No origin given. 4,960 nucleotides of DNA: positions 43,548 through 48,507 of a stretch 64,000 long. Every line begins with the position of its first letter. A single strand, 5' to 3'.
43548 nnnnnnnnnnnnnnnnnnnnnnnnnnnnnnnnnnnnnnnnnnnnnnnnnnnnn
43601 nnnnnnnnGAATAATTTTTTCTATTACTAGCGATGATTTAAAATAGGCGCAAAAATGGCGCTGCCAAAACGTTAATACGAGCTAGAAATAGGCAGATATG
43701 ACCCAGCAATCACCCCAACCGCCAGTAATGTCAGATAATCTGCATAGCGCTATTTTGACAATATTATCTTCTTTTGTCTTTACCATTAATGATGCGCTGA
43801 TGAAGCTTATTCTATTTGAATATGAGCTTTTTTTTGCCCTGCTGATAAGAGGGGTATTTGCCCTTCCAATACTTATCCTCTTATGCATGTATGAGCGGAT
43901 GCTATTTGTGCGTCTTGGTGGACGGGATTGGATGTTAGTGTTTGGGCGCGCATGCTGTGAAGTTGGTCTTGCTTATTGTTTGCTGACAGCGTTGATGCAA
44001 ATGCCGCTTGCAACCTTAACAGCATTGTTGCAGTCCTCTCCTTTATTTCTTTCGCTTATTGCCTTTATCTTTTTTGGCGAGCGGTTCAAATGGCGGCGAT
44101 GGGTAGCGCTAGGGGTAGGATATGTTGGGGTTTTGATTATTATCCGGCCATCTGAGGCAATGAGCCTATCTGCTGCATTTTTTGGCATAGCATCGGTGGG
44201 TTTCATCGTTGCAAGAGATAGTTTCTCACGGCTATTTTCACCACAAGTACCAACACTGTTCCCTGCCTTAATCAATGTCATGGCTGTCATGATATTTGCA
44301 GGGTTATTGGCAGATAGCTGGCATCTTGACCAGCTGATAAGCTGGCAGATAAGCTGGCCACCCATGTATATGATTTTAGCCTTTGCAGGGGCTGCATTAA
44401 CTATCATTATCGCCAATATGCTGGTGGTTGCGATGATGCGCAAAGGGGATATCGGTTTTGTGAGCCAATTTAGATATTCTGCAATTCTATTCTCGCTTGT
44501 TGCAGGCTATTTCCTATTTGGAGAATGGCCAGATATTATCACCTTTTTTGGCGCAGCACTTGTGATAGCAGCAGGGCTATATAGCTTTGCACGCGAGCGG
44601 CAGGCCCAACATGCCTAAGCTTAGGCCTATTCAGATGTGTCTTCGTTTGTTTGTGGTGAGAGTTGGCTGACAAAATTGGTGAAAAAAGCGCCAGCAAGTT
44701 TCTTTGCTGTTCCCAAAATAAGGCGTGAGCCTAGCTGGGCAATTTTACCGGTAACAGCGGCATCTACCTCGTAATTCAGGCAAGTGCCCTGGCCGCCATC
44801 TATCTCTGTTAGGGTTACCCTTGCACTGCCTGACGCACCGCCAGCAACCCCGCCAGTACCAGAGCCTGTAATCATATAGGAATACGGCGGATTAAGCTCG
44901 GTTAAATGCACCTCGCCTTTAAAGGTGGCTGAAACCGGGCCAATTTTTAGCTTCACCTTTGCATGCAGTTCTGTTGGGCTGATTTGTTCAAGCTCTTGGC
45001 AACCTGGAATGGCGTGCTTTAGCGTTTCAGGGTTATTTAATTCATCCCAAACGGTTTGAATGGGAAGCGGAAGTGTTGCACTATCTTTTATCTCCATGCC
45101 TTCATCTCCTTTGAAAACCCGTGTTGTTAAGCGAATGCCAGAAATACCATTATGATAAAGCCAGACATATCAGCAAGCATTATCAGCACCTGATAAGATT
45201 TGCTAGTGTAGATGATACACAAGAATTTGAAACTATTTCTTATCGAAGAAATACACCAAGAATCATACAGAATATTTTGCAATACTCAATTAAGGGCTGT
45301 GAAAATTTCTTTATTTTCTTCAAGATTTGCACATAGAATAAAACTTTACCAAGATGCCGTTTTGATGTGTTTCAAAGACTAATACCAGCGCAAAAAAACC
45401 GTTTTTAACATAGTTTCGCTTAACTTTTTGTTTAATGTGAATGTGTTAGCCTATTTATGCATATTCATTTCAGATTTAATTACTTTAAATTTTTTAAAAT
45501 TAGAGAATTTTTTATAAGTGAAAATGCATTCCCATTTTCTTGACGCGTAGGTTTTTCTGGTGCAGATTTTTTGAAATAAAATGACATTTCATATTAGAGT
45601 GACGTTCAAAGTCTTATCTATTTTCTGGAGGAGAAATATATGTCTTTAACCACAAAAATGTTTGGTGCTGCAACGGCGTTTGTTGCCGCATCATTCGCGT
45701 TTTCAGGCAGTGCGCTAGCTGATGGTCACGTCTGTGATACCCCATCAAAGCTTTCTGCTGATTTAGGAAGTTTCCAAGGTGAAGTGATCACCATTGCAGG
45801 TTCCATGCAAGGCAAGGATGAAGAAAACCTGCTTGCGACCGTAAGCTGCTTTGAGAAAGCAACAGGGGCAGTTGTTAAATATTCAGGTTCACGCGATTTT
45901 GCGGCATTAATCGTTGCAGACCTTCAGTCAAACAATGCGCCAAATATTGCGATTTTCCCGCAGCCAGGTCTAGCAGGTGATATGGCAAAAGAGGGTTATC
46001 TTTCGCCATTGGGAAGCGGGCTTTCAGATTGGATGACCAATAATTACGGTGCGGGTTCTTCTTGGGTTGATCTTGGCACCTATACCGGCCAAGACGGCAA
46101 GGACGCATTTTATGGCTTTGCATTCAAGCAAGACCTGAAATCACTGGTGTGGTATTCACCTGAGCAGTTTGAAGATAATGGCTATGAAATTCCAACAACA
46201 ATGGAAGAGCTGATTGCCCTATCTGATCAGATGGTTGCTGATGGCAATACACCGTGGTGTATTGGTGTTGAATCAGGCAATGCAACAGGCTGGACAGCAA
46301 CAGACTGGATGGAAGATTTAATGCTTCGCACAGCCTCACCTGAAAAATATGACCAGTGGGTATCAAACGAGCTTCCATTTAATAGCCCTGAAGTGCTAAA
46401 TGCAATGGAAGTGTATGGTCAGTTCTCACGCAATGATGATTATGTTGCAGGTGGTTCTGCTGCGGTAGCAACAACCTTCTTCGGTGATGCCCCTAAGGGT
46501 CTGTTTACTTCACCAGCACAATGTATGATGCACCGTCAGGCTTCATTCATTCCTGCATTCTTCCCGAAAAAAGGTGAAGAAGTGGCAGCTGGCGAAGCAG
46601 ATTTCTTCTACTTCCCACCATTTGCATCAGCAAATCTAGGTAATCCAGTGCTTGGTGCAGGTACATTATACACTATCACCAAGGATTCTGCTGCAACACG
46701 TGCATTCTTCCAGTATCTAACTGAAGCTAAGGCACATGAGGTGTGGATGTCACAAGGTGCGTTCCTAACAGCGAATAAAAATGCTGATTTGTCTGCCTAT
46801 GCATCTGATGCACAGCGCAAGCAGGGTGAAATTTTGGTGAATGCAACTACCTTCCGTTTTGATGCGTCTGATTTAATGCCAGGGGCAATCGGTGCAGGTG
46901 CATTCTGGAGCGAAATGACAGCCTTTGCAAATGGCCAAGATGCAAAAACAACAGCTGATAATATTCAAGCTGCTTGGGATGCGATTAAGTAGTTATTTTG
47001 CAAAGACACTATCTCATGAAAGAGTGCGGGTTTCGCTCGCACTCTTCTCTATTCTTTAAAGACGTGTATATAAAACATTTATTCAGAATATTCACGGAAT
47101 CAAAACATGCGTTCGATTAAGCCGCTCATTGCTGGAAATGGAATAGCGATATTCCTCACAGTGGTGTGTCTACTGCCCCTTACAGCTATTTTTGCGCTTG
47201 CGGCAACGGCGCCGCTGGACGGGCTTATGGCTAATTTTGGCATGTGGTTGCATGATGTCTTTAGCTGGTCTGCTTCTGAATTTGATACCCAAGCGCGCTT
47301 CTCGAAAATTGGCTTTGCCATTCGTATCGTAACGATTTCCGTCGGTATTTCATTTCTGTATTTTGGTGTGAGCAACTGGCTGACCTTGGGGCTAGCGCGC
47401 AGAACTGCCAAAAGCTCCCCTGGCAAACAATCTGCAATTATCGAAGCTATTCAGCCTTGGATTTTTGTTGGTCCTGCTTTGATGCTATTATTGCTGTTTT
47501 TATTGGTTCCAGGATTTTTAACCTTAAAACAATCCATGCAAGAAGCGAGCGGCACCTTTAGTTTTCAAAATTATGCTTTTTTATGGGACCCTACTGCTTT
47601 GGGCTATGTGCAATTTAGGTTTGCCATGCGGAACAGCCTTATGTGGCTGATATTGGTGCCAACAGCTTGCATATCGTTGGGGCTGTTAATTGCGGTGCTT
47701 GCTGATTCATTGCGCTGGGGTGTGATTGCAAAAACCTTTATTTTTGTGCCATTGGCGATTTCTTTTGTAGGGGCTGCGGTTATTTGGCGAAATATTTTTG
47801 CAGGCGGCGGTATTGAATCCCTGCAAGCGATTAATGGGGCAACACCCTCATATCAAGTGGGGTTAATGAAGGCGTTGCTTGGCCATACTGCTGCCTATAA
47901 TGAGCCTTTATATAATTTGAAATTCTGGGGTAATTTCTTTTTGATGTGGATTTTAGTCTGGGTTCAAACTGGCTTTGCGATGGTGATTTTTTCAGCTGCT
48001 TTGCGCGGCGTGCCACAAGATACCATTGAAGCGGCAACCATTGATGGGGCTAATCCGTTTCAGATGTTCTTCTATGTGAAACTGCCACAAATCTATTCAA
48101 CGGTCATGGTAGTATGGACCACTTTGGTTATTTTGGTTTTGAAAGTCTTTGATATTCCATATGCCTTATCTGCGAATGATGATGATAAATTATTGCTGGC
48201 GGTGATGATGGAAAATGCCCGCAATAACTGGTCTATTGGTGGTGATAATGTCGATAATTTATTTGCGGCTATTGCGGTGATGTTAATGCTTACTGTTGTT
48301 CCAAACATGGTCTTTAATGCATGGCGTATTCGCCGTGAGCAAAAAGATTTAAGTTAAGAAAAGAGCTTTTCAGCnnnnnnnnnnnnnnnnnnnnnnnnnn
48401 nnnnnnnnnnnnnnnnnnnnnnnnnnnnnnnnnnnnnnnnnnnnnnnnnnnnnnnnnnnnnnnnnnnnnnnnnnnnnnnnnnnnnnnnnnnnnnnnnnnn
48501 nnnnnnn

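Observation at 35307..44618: SsuD-family monooxygenase coupled to a YdhF-type aldo-keto reductase in a Gfo/Idh/MocA-rich sugar cluster with glucokinase: candidate variant sulfosugar (sulfoquinovose) desulfonation locus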

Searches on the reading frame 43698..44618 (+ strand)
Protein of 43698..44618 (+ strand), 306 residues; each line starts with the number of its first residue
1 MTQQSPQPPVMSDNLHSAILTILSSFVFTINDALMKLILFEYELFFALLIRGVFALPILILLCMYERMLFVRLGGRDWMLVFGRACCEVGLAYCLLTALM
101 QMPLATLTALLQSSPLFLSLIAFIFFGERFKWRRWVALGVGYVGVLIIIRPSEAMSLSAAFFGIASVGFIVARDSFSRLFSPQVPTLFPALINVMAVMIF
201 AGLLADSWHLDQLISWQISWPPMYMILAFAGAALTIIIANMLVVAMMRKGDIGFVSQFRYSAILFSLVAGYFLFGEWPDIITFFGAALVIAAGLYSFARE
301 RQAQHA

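Call 3: search_protein_families(library=pfam, proteins=[window:43698-44618:+])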
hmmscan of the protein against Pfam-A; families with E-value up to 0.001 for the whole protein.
window:43698-44618:+ (306 aa): 1 family
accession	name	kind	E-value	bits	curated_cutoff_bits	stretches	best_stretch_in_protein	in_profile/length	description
PF00892.27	EamA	-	9.9e-19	68.4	28.2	2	18-149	4-134/135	EamA-like transporter family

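Call 4: search_protein_families(library=ncbifam, proteins=[window:43698-44618:+])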
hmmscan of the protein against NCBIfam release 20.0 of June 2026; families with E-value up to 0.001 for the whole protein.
window:43698-44618:+ (306 aa): 2 families
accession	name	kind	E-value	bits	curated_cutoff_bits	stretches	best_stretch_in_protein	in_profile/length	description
TIGR00950.1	2A78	equivalog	8.1e-07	28.7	230.2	1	41-293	15-263/264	carboxylate/amino acid/amine transporter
TIGR03340.1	phn_DUF6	hypoth_equivalog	1.1e-06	28.5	288.15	1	77-294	62-278/281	phosphonate utilization associated putative membrane protein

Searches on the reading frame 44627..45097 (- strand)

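Call 3: search_protein_families(library=pfam, proteins=[window:44627-45097:-])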
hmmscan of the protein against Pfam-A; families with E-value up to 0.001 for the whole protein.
window:44627-45097:- (156 aa): 3 families
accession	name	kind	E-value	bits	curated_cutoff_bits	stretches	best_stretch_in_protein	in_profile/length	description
PF06240.19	COXG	-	5.5e-30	104.4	22.2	1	12-147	8-140/140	Carbon monoxide dehydrogenase subunit G (CoxG)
PF03364.25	Polyketide_cyc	-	2.3e-06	28.3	23.4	1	10-70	2-63/126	Polyketide cyclase / dehydrase and lipid transport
PF10604.15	Polyketide_cyc2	-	0.00027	21.7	27.4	1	3-123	4-117/142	Polyketide cyclase / dehydrase and lipid transport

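Call 4: search_protein_families(library=ncbifam, proteins=[window:44627-45097:-])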
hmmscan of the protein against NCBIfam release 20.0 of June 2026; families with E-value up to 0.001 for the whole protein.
window:44627-45097:- (156 aa): 0 families

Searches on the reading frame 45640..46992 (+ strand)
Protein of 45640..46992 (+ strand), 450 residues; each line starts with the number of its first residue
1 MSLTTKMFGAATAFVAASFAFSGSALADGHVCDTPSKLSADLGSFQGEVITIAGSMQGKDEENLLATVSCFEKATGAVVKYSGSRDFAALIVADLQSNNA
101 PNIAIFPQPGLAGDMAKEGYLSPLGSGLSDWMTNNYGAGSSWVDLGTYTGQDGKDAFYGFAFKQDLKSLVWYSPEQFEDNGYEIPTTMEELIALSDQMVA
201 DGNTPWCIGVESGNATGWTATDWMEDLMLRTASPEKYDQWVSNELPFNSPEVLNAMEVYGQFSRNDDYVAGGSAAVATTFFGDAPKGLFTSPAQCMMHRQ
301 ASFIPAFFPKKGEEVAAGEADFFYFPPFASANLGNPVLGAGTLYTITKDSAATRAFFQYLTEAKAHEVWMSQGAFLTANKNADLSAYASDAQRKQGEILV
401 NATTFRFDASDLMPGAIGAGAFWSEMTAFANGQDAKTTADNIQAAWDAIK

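Call 7: search_protein_families(library=pfam, proteins=[window:45640-46992:+])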
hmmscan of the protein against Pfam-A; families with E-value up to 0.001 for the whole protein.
window:45640-46992:+ (450 aa): 0 families

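Call 31: search_solved_structures(query=window:45640-46992:+, max_evalue=0.001)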
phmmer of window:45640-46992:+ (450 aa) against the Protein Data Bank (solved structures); distinct sequences matched with E-value up to 0.001: 9.
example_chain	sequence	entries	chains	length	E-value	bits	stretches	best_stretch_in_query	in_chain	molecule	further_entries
3ooa_A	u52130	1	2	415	6.8e-10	41.3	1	153-415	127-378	ABC transporter binding protein AcbH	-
3oo7_A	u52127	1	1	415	6.8e-10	41.3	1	153-414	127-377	ABC transporter binding protein AcbH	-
3oo8_A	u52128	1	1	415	7.1e-10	41.2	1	153-414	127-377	ABC transporter binding protein AcbH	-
3oo9_A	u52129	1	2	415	7.8e-10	41.1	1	153-414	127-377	ABC transporter binding protein AcbH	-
3oo6_A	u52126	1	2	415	8.2e-10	41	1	153-412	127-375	ABC transporter binding protein AcbH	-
3zkk_A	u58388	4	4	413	4e-08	35.5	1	83-395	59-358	XOS BINDING PROTEIN | PUTATIVE SUGAR TRANSPORTER SOLUTE-BINDING PROTEIN | SUGAR TRANSPORTER SOLUTE-BINDING PROTEIN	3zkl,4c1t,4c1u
5ci5_A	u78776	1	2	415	1.3e-05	27.2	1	44-264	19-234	Extracellular solute-binding protein family 1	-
5xpj_A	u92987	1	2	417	0.00018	23.4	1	168-239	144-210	Binding protein component of ABC sugar transporter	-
5dvf_A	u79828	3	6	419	0.00019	23.4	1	168-239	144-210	Binding protein component of ABC sugar transporter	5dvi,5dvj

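Call 33: search_protein_families(library=ncbifam, proteins=[window:45640-46992:+], max_evalue=0.00001)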
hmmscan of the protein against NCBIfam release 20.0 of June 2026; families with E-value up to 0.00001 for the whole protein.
window:45640-46992:+ (450 aa): 2 families
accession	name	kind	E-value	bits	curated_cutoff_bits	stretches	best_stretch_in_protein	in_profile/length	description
TIGR03851.1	chitin_NgcE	equivalog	8.3e-06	25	399.65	1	170-213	165-209/450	N-acetylglucosamine/diacetylchitobiose ABC transporter substrate-binding protein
NF040930.1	ABC_arch_GlcS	equivalog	8.4e-06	24.9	500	0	169-256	125-209/444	glucose ABC transporter substrate-binding protein GlcS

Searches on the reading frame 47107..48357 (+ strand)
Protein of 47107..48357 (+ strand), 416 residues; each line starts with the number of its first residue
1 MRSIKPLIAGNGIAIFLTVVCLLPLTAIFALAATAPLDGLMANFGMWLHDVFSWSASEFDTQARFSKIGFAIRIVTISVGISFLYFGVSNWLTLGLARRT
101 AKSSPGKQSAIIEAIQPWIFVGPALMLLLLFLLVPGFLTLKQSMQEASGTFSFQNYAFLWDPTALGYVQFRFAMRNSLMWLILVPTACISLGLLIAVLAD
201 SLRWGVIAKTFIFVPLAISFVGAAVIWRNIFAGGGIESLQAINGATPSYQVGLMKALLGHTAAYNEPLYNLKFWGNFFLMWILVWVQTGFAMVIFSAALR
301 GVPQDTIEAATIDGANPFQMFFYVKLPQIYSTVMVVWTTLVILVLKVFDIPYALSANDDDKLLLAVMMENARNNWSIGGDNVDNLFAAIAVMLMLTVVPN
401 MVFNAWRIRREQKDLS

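Call 7: search_protein_families(library=pfam, proteins=[window:47107-48357:+])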
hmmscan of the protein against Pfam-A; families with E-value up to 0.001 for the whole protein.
window:47107-48357:+ (416 aa): 1 family
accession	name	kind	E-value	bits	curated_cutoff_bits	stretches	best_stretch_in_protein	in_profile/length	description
PF00528.27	BPD_transp_1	-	2.7e-08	34.2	26.4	1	190-404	3-175/184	Binding-protein-dependent transport system inner membrane component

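Call 33: search_protein_families(library=ncbifam, proteins=[window:47107-48357:+], max_evalue=0.00001)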
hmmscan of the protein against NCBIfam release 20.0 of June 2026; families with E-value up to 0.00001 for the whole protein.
window:47107-48357:+ (416 aa): 4 families
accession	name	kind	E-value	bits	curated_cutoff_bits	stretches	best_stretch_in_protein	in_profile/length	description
NF040931.1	ABC_arch_GlcT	equivalog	2e-13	50.6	360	1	117-359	4-226/278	glucose ABC transporter permease GlcT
NF007852.0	PRK10561.1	equivalog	1.9e-10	41.1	335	1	114-353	11-236/295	sn-glycerol-3-phosphate ABC transporter permease UgpA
NF011624.0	PRK15050.1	equivalog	2.7e-06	26.7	247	0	285-366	170-251/297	2-aminoethylphosphonate ABC transporter permease subunit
NF008196.0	PRK10952.1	equivalog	9.4e-06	24.7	439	0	298-347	230-279/356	glycine betaine/L-proline ABC transporter permease ProW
